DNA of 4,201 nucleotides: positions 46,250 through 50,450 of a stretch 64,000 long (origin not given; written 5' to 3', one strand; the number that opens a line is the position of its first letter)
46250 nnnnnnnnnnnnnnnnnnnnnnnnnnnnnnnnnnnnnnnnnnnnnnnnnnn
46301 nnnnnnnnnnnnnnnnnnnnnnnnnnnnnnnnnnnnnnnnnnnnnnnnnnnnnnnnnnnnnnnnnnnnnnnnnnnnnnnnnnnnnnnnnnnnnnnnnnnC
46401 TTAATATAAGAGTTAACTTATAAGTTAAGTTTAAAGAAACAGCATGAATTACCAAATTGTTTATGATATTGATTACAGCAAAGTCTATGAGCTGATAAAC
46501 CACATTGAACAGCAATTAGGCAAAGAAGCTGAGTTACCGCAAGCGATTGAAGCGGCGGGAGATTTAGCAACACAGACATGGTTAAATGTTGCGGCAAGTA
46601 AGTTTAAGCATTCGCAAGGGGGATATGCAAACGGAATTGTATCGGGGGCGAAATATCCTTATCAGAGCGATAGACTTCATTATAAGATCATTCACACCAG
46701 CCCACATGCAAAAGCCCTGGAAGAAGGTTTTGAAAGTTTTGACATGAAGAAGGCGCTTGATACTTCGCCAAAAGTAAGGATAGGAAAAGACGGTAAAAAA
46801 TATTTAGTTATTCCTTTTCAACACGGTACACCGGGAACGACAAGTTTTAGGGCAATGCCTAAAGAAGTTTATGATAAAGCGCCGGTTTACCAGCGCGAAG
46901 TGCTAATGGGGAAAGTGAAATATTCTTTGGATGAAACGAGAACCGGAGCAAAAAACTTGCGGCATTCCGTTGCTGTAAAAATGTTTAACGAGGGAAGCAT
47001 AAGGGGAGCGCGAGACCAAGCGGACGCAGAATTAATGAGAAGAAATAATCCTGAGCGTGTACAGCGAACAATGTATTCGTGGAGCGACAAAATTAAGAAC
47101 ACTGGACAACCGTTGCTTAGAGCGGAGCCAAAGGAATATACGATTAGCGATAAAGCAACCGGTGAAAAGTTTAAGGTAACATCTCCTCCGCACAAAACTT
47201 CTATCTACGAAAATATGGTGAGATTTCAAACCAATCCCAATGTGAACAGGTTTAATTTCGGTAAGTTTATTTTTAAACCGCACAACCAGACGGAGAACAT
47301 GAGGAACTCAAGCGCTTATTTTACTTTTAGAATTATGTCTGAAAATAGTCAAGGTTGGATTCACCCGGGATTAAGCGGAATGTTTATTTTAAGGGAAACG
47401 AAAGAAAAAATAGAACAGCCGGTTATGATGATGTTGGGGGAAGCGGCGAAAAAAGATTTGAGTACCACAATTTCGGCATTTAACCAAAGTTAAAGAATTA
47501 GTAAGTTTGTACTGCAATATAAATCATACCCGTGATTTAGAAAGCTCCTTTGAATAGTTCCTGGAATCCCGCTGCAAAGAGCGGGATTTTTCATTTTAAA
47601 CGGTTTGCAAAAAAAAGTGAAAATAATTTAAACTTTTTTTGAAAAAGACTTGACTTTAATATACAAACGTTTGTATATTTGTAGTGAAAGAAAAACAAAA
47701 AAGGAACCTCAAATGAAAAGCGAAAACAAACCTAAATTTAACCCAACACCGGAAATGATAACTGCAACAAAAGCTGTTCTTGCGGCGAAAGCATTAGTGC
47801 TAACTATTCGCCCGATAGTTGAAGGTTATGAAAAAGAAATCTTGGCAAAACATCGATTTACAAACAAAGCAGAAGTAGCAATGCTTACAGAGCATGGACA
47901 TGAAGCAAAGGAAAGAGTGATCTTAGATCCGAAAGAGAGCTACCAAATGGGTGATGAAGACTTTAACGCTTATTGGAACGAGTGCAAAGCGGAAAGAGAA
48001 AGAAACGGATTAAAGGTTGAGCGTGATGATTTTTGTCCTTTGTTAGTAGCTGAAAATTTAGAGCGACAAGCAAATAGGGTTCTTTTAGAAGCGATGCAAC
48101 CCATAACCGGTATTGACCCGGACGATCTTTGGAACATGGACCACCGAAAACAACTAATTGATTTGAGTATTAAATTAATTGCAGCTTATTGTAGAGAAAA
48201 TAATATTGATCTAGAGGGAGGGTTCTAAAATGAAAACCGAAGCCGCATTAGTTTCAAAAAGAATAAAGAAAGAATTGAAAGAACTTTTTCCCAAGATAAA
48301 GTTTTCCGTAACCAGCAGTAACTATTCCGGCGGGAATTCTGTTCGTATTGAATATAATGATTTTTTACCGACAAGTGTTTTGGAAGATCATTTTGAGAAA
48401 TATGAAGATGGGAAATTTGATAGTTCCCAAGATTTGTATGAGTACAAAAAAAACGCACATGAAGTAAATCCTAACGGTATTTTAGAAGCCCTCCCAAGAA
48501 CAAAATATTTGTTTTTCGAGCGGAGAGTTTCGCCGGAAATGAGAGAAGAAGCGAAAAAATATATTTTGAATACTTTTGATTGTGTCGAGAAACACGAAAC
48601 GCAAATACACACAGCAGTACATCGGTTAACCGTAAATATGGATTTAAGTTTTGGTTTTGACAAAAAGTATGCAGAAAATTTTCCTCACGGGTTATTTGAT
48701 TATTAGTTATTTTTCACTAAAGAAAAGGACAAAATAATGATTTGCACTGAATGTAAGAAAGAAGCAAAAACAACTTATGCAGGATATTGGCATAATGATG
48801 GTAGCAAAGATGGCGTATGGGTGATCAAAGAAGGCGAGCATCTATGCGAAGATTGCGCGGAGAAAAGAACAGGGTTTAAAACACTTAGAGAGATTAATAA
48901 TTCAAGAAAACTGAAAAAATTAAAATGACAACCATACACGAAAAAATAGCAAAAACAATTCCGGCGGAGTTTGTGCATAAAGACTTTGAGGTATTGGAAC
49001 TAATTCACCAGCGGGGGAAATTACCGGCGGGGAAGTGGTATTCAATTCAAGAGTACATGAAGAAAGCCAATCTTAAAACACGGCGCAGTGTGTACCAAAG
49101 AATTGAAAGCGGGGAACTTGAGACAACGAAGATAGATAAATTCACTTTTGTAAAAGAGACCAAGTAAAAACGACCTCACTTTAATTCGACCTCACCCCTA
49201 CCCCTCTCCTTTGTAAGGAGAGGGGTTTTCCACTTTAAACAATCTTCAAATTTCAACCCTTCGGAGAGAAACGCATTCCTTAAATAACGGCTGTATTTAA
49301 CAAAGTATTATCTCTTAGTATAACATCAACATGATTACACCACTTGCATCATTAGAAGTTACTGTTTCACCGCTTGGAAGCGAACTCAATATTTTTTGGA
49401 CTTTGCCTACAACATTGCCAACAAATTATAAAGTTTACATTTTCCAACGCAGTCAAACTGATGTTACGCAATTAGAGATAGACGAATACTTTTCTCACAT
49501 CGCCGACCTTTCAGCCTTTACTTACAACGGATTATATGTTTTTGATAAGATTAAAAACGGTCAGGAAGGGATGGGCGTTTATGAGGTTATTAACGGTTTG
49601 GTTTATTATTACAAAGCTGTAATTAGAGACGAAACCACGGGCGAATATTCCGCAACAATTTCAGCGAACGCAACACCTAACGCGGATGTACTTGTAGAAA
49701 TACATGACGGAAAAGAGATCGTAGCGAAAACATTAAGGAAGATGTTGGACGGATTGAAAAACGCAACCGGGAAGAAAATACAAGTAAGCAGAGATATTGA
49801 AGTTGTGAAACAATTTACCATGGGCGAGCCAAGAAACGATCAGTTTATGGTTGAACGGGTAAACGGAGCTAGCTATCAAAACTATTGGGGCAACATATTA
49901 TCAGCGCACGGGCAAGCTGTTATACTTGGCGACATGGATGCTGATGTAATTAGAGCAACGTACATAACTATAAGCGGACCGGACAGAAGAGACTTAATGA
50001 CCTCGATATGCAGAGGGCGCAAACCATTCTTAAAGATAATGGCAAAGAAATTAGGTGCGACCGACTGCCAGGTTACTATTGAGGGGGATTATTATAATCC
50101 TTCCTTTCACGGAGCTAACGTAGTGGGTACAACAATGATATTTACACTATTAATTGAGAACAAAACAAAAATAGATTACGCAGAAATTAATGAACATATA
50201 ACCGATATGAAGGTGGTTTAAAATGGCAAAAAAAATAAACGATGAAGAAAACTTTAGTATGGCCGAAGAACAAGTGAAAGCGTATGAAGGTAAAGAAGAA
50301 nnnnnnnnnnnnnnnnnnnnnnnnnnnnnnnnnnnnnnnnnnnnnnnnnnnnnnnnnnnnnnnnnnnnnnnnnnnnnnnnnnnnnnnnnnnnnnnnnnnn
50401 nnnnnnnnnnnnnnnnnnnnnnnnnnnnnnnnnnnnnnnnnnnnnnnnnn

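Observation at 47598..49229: Autonomous four-gene cassette with its own sigma70 promoter, 22-bp palindromic operator and terminators, inserted between the head and tail modules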

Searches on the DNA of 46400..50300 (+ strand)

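Call 9: search_dna_similar(query=window:46400-50300:+, collection=phages, mode=distant, max_rows=20)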
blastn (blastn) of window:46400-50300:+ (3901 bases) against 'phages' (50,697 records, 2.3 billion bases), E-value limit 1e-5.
No match.

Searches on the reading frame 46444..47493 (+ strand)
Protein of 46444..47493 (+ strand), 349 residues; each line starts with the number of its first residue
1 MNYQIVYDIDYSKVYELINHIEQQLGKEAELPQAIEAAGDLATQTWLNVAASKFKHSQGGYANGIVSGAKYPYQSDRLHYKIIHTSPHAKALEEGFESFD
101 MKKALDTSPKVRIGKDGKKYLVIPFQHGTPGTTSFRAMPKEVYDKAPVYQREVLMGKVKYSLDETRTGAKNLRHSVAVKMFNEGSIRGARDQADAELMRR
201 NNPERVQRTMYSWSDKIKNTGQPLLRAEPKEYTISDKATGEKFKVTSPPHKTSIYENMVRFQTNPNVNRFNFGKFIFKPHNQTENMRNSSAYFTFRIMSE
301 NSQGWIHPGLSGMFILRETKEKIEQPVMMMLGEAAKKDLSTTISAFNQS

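Call 7: search_protein_families(library=pfam, proteins=[window:46444-47493:+], max_evalue=1)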
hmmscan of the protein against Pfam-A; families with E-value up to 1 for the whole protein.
window:46444-47493:+ (349 aa): 0 families

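Call 8: search_protein_families(library=phrogs, proteins=[window:46444-47493:+], max_evalue=0.1)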
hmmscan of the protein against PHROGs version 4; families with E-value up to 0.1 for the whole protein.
window:46444-47493:+ (349 aa): 4 families
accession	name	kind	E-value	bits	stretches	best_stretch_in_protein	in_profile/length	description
phrog_16819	-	unknown function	2.8e-36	126.1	1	32-338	25-237/239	-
phrog_3734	-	unknown function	9.9e-06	25.9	1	89-134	79-123/247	-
phrog_17976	-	unknown function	1e-05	26.2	1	79-132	57-106/228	-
phrog_1127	-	unknown function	0.0081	16.9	0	99-144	69-108/208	-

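Call 17: find_related_loci(query=window:46444-47493:+, collection=viral_contigs, flank=8000)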
Query window:46444-47493:+ (349 aa) in viral_contigs; peptide patterns used: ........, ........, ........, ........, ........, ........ (x = any residue, [..] = any of these).
4 stretches matched a pattern; 3 encode a relative of the query (tblastn E <= 1e-3); 3 distinct loci.
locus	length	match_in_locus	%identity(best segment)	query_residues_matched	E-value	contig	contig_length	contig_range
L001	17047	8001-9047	93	1-349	0e+0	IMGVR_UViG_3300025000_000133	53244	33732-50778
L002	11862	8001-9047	93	1-349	0e+0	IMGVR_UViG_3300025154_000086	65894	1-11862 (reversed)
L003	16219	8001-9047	89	1-349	0e+0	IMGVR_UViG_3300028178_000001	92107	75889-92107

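Call 71: search_protein_families(library=pfam, proteins=[L001:9786-10241:+, L001:10246-10419:+, L001:10419-10625:+, L001:10630-11304:+], max_evalue=0.1)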
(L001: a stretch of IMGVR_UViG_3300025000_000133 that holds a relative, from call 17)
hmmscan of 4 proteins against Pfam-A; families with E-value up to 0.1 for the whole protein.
L001:9786-10241:+ (152 aa): 0 families

L001:10246-10419:+ (58 aa): 2 families
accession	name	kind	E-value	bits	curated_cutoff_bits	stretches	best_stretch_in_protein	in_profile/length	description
PF14657.12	Arm-DNA-bind_4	-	0.038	14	22.3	1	22-42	17-37/47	Arm DNA-binding domain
PF13683.12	rve_3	-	0.047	13.9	26.5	1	6-38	14-44/67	Integrase core domain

L001:10419-10625:+ (69 aa): 0 families

L001:10630-11304:+ (225 aa): 0 families

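Call 121: search_protein_families(library=pfam, proteins=[L003:9327-9965:+, L003:10165-10500:+], max_evalue=0.05)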
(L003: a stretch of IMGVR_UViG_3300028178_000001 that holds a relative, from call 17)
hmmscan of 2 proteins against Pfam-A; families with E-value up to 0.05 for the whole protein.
L003:9327-9965:+ (213 aa): 0 families

L003:10165-10500:+ (112 aa): 0 families

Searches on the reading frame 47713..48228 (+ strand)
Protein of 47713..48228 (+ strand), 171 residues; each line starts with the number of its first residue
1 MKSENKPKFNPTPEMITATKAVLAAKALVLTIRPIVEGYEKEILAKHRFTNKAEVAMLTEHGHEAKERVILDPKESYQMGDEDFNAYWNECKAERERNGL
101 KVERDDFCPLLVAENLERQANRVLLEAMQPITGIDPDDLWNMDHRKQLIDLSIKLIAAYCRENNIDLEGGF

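Call 7: search_protein_families(library=pfam, proteins=[window:47713-48228:+], max_evalue=1)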
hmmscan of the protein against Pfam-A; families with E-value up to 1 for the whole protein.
window:47713-48228:+ (171 aa): 0 families

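Call 8: search_protein_families(library=phrogs, proteins=[window:47713-48228:+], max_evalue=0.1)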
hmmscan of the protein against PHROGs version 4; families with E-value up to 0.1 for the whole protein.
window:47713-48228:+ (171 aa): 2 families
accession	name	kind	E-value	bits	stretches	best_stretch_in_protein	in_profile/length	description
phrog_3565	-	unknown function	0.035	15.2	1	142-166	1-25/58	-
phrog_16284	-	unknown function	0.046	14.9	1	48-76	16-44/45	-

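Call 18: find_related_loci(query=window:47713-48228:+, collection=viral_contigs, flank=6000)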
Query window:47713-48228:+ (171 aa) in viral_contigs; peptide patterns used: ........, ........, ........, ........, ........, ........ (x = any residue, [..] = any of these).
19 stretches matched a pattern; 2 encode a relative of the query (tblastn E <= 1e-3); 2 distinct loci.
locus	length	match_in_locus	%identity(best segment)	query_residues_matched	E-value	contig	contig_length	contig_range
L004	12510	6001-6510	75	1-170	5e-88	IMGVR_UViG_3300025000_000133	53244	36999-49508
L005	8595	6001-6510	75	1-170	5e-88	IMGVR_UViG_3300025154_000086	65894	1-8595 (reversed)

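Call 45: search_solved_structures(query=window:47713-48228:+, max_evalue=10)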
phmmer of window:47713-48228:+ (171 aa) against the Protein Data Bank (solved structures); distinct sequences matched with E-value up to 10: 2.
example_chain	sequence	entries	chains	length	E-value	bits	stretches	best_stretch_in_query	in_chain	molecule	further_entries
7cuy_A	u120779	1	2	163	0.13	15.3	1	51-92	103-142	Low molecular weight phosphotyrosine protein phosphatase 1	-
9f9p_D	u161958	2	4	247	0.74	12.9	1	40-101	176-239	Proteasome subunit alpha type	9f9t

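Call 48: find_homologous_proteins(query=window:47713-48225:+, max_evalue=0.01)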
Query window:47713-48225:+ (171 aa): 20 proteins with E <= 0.01 among 81 candidates.
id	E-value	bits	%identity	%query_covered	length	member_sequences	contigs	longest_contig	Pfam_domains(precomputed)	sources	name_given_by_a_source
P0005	8.4e-110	382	100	100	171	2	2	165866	-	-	-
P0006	3.2e-82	292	78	99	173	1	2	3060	-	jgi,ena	-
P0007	1.2e-79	284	75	99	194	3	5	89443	-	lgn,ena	-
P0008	1.3e-42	163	51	92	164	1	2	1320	-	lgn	-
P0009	1.4e-39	154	51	89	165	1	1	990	-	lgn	-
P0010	3.3e-35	139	46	89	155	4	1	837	-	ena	-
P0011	1.7e-32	130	44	92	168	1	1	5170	-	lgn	-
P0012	1.4e-30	124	51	86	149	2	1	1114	-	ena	-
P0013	2.3e-30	124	46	91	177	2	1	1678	-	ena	-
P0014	7.3e-29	119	47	79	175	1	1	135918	-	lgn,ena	-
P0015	1.6e-28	118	43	89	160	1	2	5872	-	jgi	jgi:hypothetical protein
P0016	2.6e-28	117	40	94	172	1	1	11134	-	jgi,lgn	jgi:hypothetical protein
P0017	2.0e-24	104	38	91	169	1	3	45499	-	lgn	-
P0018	5.0e-24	103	41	89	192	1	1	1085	-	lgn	-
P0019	1.2e-23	102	39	91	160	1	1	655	-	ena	-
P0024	1.0e-15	76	35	88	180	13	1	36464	-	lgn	-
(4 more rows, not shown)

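Call 50: find_encoding_contigs(protein=P0014, flank=5000, max_places=2)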
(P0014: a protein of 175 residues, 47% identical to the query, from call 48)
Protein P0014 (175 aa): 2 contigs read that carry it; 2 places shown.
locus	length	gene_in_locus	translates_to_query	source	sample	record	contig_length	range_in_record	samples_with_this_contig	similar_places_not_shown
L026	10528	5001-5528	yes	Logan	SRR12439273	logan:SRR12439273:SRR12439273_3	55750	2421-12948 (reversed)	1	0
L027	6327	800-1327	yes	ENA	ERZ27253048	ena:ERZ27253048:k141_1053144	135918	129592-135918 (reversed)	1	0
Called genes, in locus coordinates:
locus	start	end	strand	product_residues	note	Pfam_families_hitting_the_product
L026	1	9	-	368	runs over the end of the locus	-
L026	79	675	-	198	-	-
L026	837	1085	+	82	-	-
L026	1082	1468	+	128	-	-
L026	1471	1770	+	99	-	-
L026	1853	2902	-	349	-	PF00089:Trypsin, PF13365:Trypsin_2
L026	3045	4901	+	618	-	-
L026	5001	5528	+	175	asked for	-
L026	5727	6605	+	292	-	-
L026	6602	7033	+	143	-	PF21818:DUF6884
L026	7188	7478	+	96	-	-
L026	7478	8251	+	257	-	-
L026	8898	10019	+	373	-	PF04326:SLFN_AlbA_2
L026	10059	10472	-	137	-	-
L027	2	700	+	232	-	?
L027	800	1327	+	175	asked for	-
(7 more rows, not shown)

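Call 51: find_encoding_contigs(protein=P0017, flank=5000, max_places=2)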
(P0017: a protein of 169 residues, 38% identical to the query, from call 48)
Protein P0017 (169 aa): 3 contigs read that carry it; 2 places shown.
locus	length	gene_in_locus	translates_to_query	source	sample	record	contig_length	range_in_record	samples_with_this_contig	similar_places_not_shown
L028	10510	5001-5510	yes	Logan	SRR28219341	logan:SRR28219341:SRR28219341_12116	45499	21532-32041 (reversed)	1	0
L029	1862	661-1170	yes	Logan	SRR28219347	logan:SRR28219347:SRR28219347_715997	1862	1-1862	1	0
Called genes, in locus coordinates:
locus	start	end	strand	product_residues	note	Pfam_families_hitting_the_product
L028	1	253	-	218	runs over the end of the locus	-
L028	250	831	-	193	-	-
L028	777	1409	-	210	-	-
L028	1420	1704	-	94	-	PF06147:DUF968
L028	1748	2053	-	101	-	-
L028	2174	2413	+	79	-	-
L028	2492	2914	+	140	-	PF00436:SSB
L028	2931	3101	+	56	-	-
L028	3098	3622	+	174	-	PF03819:MazG (weak)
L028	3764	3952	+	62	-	-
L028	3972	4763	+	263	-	-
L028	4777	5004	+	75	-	-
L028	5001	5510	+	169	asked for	-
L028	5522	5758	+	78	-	-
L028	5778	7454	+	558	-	PF13708:DUF4942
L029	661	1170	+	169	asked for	-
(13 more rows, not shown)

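Call 52: find_encoding_contigs(protein=P0024, flank=5000, max_places=2)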
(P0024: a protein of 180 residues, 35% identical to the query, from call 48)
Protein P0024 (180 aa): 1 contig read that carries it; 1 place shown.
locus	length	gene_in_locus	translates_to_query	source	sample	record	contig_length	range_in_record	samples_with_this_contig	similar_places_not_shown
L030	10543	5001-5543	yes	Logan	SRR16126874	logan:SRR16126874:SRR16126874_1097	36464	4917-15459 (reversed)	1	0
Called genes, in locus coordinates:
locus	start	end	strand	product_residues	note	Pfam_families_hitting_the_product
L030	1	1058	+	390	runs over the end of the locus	-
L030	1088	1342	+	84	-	-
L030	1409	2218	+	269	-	-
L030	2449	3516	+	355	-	-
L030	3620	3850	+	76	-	-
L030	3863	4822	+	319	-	PF23859:DpdA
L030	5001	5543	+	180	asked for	-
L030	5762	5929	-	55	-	-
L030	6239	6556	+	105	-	-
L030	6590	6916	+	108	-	PF00816:Histone_HNS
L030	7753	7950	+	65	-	-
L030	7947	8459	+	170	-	-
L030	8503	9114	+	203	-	-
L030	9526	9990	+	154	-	-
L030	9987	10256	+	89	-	-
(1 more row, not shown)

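Call 55: search_protein_families(library=ncbifam, proteins=[window:47713-48228:+], max_evalue=1)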
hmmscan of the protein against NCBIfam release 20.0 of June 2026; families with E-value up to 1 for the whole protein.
window:47713-48228:+ (171 aa): 0 families

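Call 56: search_protein_families(library=padloc, proteins=[window:47713-48228:+], max_evalue=1)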
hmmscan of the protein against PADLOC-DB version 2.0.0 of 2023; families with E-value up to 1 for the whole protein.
window:47713-48228:+ (171 aa): 0 families

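Call 63: predict_structure(alignment_id=A4)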
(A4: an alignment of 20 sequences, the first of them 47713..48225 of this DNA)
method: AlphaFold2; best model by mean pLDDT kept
length: 171 residues; sequences in the alignment: 20
mean_pLDDT: 93.3   pTM: 0.82
mean pLDDT of the five models: 93.3, 93.3, 92.9, 91.9, 91.2
residues with pLDDT >= 90: 153; 70-90: 10; 50-70: 5; < 50: 3
segments of 3 or more residues with pLDDT < 50: none
pLDDT, mean of each block of 10 residues (from residue 1): 70 96 97 98 98 96 97 96 97 96 93 97 97 91 92 96 84 39
secondary structure, 60 per line:
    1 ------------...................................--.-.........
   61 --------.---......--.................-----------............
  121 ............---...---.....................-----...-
elements in order: H13-47 H52-60 H73-78 H81-97 H109-132 H142-162

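Call 67: fold_search(model_id=the predicted structure, library=pdb)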
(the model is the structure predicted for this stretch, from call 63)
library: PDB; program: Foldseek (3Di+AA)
matches with E <= 10: 304; with E <= 0.001: 0
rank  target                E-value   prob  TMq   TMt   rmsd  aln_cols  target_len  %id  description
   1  7tt8_A                9.8e-01  0.08  0.17  0.13  21.9       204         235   12  Human LRH-1 LBD bound to agonist 6N-10CA and fragment of Tif2 coactivator (released 2022-05-11)
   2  3f7d_A                1.4e+00  0.05  0.16  0.12  21.9       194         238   13  SF-1 LBD bound by phosphatidylcholine (released 2008-12-09)
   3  8daf_A                1.7e+00  0.06  0.18  0.14  20.7       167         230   10  Human SF-1 LBD bound to synthetic agonist 6N-10CA and bacterial phospholipid (released 2023-06-28)
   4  7jye_A                1.8e+00  0.05  0.17  0.13  23.2       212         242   11  Human Liver Receptor Homolog-1 in Complex with 9ChoP and a Fragment of Tif2 (released 2022-03-02)
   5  1yp0_A                1.9e+00  0.06  0.17  0.14  24.2       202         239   10  Structure of the steroidogenic factor-1 ligand binding domain bound to phospholipid and a SHP peptide motif (released 2005-04-19)
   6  1yuc_A                2.3e+00  0.05  0.17  0.13  19.9       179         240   11  Human Nuclear Receptor Liver Receptor Homologue-1, LRH-1, Bound to Phospholipid and a Fragment of Human SHP (released 2005-03-01)
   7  1pq6_D                2.3e+00  0.04  0.17  0.13  16.0       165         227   10  HUMAN LXR BETA HORMONE RECEPTOR / GW3965 COMPLEX (released 2003-09-09)
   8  5tm9_A                2.5e+00  0.05  0.18  0.15  18.6       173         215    9  Crystal Structure of the ER-alpha Ligand-binding Domain (Y537S) in Complex with the OBHS-ASC Analog, (E)-3-(4-((1R,4S, (released 2017-01-18)
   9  1yow_A                2.6e+00  0.04  0.19  0.15  20.6       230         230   10  human Steroidogenic Factor 1 LBD with bound Co-factor Peptide (released 2005-05-10)
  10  1zh7_A                2.6e+00  0.04  0.19  0.15  24.0       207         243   11  Structural and Biochemical Basis for Selective Repression of the Orphan Nuclear Receptor LRH-1 by SHP (released 2005-08-02)
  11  1pq9_D                2.6e+00  0.03  0.16  0.13  17.6       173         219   13  HUMAN LXR BETA HORMONE RECEPTOR COMPLEXED WITH T0901317 COMPLEX (released 2003-09-09)
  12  6s4u_B                2.6e+00  0.03  0.16  0.13  19.2       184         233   15  LXRbeta ligand binding domain in comlpex with small molecule inhibitors (released 2019-11-27)
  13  5tlf_A                2.7e+00  0.04  0.18  0.14  19.4       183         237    7  Crystal Structure of the ER-alpha Ligand-binding Domain (Y537S) in Complex with the Constrained WAY Derivative, 4-(2-( (released 2017-01-18)
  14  9div_E                2.9e+00  0.06  0.18  0.21  15.7       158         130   14  The crystal structure of de novo designed ChuA binding protein C8 (released 2025-05-21)
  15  4dor_A                2.9e+00  0.04  0.17  0.14  20.2       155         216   14  Human Nuclear Receptor Liver Receptor Homologue-1, LRH-1, in its apo State Bound to a Fragment of Human SHP Box1 (released 2012-04-18)
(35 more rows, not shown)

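Call 72: fold_search(model_id=the predicted structure, library=viral)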
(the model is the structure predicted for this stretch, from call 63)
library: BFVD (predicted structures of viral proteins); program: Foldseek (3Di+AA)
matches with E <= 10: 234; with E <= 0.001: 1
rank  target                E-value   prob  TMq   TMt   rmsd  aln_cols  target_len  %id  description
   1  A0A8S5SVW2            4.4e-05  1.00  0.59  0.74   3.2       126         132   25  Uncharacterized protein [Siphoviridae sp. ctqPo10]
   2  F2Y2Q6                3.8e-01  0.11  0.19  0.12  22.6       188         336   12  (no name in the UniProt tables at hand)
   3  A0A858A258            6.6e-01  0.16  0.30  0.06  17.3       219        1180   10  MC006L [Molluscum contagiosum virus]
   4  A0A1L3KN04            1.4e+00  0.06  0.16  0.06  20.5       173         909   14  (no name in the UniProt tables at hand)
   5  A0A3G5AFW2            1.7e+00  0.12  0.18  0.23  16.3        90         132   19  Uncharacterized protein [Solivirus sp.]
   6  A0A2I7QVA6            1.8e+00  0.12  0.27  0.13  10.9       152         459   12  (no name in the UniProt tables at hand)
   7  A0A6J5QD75            1.9e+00  0.14  0.28  0.29  16.8       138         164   14  Uncharacterized protein [uncultured Caudovirales phage]
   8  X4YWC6                1.9e+00  0.12  0.28  0.23  12.8       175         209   10  Uncharacterized protein [Lactococcus phage P092]
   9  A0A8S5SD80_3          2.0e+00  0.05  0.20  0.05  15.7       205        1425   14  Minor tail protein [Siphoviridae sp. ctnpt50]
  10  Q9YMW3                2.2e+00  0.04  0.17  0.13  19.0       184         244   12  LdOrf-11 peptide [Lymantria dispar multicapsid nuclear polyhedrosis virus]
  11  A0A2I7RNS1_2          2.2e+00  0.04  0.14  0.04  17.7       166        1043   14  (no name in the UniProt tables at hand)
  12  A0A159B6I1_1          2.3e+00  0.09  0.22  0.07  12.6       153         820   13  (no name in the UniProt tables at hand)
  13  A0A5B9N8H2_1          2.3e+00  0.05  0.18  0.05  18.6       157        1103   18  (no name in the UniProt tables at hand)
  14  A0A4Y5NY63            2.3e+00  0.04  0.17  0.10  25.9       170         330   11  (no name in the UniProt tables at hand)
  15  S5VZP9                2.4e+00  0.13  0.30  0.19  17.2       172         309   10  Uncharacterized protein [Pseudomonas phage PaBG]
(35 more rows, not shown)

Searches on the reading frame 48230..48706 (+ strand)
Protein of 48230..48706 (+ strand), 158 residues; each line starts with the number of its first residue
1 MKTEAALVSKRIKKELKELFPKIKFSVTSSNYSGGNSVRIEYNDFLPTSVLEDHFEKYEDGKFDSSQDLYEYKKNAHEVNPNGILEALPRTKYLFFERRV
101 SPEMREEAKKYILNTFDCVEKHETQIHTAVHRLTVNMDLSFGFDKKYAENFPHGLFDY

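Call 7: search_protein_families(library=pfam, proteins=[window:48230-48706:+], max_evalue=1)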
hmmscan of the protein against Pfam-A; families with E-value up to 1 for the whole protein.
window:48230-48706:+ (158 aa): 1 family
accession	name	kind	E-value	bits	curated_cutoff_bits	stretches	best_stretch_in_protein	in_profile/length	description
PF18847.6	LPD29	-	3.9e-12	47.1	27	1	8-99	6-91/93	Large polyvalent protein associated domain 29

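Call 8: search_protein_families(library=phrogs, proteins=[window:48230-48706:+], max_evalue=0.1)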
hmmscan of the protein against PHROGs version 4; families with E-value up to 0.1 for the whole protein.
window:48230-48706:+ (158 aa): 1 family
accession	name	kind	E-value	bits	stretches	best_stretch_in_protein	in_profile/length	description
phrog_15549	-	unknown function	2.7e-10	41.3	1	9-112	16-113/172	-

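Call 46: search_solved_structures(query=window:48230-48706:+, max_evalue=10)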
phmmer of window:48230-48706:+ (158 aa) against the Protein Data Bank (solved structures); distinct sequences matched with E-value up to 10: 2.
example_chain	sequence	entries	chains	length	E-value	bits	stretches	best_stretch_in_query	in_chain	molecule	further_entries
9si7_A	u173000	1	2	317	0.12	15.8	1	76-126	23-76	TBC1 domain family member 17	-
9si6_A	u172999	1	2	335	0.74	13.3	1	78-125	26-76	TBC1 domain family member 17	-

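Call 55: search_protein_families(library=ncbifam, proteins=[window:48230-48706:+], max_evalue=1)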
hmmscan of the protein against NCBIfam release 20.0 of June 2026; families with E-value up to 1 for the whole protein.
window:48230-48706:+ (158 aa): 1 family
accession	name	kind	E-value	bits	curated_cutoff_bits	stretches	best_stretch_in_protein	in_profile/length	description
NF033460.1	glycerol3P_ox_II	equivalog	0.13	11.4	460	1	10-47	289-326/361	type 2 glycerol-3-phosphate oxidase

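Call 56: search_protein_families(library=padloc, proteins=[window:48230-48706:+], max_evalue=1)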
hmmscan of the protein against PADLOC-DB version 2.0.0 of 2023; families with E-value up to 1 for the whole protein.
window:48230-48706:+ (158 aa): 0 families

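Call 116: find_related_loci(query=window:48230-48706:+, collection=viral_contigs, flank=4000)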
Query window:48230-48706:+ (158 aa) in viral_contigs; peptide patterns used: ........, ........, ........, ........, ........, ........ (x = any residue, [..] = any of these).
56 stretches matched a pattern, but none encodes a relative of the query by tblastn (E <= 1e-3).

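Call 117: find_homologous_proteins(query=window:48230-48703:+, max_evalue=0.001)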
Query window:48230-48703:+ (158 aa): 4 proteins with E <= 0.001 among 30 candidates.
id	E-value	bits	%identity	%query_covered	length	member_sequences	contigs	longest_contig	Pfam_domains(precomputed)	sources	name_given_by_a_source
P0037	5.8e-93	327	92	100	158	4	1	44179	PF18847.7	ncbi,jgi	jgi:hypothetical protein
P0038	2.1e-63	231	68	100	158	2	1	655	PF18847.7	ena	-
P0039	3.4e-17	81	38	90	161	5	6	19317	PF18847.7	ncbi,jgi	jgi:hypothetical protein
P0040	5.0e-12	64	35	80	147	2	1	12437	PF18847.7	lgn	-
